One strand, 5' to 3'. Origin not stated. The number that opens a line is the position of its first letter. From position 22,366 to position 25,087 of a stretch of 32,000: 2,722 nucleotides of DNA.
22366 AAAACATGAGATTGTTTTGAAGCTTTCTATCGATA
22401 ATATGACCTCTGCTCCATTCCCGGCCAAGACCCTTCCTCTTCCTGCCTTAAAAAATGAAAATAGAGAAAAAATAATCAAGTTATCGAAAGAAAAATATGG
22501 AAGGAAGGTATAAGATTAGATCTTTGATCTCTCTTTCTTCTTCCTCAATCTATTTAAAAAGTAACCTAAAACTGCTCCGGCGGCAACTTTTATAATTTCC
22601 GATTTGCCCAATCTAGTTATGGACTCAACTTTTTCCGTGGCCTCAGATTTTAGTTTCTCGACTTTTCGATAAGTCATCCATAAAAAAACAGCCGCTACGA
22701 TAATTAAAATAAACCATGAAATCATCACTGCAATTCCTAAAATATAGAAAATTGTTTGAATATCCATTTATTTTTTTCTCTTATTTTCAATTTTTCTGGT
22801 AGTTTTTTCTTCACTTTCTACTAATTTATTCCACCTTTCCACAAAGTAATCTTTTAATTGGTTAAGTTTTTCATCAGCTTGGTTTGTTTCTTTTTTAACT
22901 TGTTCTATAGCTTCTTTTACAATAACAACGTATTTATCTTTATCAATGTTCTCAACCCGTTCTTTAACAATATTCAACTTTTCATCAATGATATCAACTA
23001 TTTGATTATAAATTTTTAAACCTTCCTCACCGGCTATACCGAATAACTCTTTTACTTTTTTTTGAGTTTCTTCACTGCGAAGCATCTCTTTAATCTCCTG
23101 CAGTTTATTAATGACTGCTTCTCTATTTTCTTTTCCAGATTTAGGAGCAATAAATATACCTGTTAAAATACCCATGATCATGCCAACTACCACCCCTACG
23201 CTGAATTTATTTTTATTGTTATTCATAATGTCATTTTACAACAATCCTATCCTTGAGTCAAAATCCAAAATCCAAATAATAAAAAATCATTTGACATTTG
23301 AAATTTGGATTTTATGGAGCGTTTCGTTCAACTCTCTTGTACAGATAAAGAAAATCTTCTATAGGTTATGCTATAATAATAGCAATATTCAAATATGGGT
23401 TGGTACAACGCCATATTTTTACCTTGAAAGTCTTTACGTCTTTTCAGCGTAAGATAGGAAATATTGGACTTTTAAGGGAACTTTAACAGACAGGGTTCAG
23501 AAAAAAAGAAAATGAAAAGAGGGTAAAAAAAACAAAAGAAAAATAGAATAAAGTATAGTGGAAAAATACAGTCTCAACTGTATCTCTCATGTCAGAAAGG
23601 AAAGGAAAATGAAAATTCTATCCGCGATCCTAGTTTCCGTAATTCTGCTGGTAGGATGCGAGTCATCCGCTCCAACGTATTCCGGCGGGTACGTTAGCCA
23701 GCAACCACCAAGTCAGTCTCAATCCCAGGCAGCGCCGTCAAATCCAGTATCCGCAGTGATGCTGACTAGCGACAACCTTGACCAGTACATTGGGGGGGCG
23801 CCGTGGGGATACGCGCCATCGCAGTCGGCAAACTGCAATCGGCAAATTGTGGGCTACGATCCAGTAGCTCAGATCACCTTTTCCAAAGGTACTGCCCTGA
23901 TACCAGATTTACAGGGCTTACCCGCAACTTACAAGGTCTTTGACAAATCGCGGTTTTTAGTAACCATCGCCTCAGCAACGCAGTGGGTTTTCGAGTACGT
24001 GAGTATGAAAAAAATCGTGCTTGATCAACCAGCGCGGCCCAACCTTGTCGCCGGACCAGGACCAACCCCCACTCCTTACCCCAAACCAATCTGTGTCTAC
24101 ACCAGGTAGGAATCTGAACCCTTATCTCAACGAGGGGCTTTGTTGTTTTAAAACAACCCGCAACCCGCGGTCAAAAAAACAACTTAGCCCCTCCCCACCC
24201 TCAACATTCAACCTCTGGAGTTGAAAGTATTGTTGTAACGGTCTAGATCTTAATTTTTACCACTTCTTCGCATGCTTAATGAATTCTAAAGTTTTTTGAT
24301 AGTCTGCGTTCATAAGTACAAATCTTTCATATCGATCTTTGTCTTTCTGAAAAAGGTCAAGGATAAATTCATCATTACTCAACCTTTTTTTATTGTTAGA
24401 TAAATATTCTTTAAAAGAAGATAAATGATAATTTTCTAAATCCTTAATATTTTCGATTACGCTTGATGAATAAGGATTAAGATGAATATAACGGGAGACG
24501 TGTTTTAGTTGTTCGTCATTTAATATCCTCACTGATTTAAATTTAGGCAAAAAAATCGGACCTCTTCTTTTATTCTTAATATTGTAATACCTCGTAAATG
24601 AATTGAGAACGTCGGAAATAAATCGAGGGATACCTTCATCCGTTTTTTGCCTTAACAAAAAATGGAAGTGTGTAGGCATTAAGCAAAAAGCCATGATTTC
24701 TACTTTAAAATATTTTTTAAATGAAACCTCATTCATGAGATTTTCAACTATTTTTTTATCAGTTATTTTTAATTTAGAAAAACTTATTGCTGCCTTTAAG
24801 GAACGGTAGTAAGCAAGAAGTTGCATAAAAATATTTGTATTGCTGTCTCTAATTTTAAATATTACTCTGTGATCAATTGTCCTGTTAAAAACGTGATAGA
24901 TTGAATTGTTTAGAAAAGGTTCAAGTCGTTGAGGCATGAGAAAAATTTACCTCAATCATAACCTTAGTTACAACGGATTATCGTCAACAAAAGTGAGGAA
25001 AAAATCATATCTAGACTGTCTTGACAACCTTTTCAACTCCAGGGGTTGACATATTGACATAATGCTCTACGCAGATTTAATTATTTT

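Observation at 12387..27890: Three dispersed GC-rich gene cassettes share conserved 5' and 3' boundary boxes: candidate undescribed cassette or mobile family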

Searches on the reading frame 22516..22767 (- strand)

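Call 10: search_protein_families(library=pfam, proteins=[window:22516-22767:-], max_evalue=0.01)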
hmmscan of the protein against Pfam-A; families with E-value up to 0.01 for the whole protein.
window:22516-22767:- (83 aa): 1 family
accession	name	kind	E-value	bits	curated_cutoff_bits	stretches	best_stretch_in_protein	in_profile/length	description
PF07178.16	TraL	-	0.0094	16.7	24.4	0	6-40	24-58/90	TraL protein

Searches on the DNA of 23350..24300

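Call 30: search_rna_families(source=window, start=23350, end=24300, threshold=evalue, max_evalue=10, show_alignments=3)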
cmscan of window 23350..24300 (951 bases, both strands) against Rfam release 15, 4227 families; matches with E-value up to 10: 1.
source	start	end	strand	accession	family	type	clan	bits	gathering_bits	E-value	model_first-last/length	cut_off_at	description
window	24132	24195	+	RF03339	mir-3047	Gene; miRNA;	-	16.6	53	4.1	1-61/61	no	mir-3047 microRNA precursor family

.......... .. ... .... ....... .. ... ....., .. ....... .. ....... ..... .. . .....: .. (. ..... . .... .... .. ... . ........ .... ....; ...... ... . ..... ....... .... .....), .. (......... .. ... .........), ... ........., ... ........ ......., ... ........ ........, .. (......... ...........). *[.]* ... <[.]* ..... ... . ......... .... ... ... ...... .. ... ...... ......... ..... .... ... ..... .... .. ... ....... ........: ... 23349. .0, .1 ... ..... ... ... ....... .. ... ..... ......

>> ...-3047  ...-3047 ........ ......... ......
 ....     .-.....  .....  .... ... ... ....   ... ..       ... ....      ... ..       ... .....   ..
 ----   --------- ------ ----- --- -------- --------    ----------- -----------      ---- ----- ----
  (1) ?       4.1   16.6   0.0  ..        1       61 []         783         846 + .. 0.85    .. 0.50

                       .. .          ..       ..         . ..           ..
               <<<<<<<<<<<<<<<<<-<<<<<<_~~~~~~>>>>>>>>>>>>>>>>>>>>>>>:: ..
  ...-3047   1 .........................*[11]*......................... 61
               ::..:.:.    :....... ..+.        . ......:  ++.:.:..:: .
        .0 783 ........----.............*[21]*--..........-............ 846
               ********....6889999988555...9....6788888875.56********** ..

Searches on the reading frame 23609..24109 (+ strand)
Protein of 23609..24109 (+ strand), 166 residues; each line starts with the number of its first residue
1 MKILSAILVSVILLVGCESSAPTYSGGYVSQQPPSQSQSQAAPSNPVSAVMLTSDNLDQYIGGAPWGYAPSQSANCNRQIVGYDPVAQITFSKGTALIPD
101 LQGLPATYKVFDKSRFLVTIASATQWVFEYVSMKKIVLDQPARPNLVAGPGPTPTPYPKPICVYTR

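Call 10: search_protein_families(library=pfam, proteins=[window:23609-24109:+], max_evalue=0.01)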
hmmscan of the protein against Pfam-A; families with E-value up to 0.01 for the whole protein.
window:23609-24109:+ (166 aa): 0 families

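Call 15: find_encoding_contigs(protein=window:23609-24109:+, flank=6000, max_places=8)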
Protein window:23609-24109:+ (166 aa): 9 contigs read that carry it; 3 places shown.
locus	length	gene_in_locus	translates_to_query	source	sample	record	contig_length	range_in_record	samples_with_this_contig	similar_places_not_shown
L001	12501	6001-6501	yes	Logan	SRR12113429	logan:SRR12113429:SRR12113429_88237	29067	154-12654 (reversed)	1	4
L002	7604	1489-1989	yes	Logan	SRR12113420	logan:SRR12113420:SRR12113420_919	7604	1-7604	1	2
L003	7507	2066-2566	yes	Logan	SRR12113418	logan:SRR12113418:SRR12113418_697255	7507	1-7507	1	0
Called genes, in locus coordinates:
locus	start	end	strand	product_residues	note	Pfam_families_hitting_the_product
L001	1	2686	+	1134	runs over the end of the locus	-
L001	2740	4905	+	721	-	PF02534:T4SS-DNA_transf (weak), PF01935:DUF87, PF10412:TrwB_AAD_bind, PF12696:TraG-D_C (weak)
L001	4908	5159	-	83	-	-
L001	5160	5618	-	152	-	PF12732:YtxH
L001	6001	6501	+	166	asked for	-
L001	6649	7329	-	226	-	PF01797:Y1_Tnp (weak)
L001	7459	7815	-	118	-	PF01243:PNPOx_N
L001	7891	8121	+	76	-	-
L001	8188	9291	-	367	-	-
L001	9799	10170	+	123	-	-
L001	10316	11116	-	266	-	PF00290:Trp_syntA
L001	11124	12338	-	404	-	PF00291:PALP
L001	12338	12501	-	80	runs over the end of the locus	-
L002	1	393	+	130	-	?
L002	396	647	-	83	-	-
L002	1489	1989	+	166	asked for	-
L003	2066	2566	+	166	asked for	-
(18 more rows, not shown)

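Call 52: find_homologous_proteins(query=window:23609-24109:+)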
Query window:23609-24109:+ (166 aa): 1 proteins with E <= 0.001 among 34 candidates.
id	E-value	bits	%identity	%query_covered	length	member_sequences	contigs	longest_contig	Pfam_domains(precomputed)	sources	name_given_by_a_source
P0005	2.6e-104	364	100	100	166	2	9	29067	-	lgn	-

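Call 74: search_protein_families(library=ncbifam, proteins=[window:23609-24109:+], max_evalue=0.01)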
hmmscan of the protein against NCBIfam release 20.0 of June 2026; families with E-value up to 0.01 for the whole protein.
window:23609-24109:+ (166 aa): 0 families

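Call 88: search_protein_families(library=phrogs, proteins=[window:23609-24109:+], max_evalue=0.01)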
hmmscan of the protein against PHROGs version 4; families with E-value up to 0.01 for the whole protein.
window:23609-24109:+ (166 aa): 1 family
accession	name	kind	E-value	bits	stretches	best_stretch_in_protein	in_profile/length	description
phrog_36780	-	unknown function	0.0083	17.1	0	21-50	13-43/62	-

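Call 89: search_protein_families(library=padloc, proteins=[window:23609-24109:+], max_evalue=0.01)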
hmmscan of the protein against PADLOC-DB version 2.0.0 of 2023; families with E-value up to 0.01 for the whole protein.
window:23609-24109:+ (166 aa): 0 families

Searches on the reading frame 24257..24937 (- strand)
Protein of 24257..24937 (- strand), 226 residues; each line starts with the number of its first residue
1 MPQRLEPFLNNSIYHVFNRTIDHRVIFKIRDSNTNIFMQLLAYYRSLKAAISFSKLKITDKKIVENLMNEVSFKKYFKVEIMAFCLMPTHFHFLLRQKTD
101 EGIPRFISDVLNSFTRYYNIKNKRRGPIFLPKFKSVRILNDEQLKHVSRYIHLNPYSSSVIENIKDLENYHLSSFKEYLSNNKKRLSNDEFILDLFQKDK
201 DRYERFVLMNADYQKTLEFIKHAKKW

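Call 10: search_protein_families(library=pfam, proteins=[window:24257-24937:-], max_evalue=0.01)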
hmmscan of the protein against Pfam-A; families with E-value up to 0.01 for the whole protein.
window:24257-24937:- (226 aa): 1 family
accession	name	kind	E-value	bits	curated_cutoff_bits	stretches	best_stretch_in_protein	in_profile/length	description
PF01797.21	Y1_Tnp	-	3e-06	27.8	23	1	64-152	28-119/121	Transposase IS200 like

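Call 74: search_protein_families(library=ncbifam, proteins=[window:24257-24937:-], max_evalue=0.01)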
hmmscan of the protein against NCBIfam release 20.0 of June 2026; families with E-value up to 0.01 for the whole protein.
window:24257-24937:- (226 aa): 1 family
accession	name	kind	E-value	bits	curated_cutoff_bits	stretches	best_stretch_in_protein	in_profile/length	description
NF047646.1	REP_Tyr_transpos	equivalog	2.6e-13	50.1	80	1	62-166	29-142/146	REP-associated tyrosine transposase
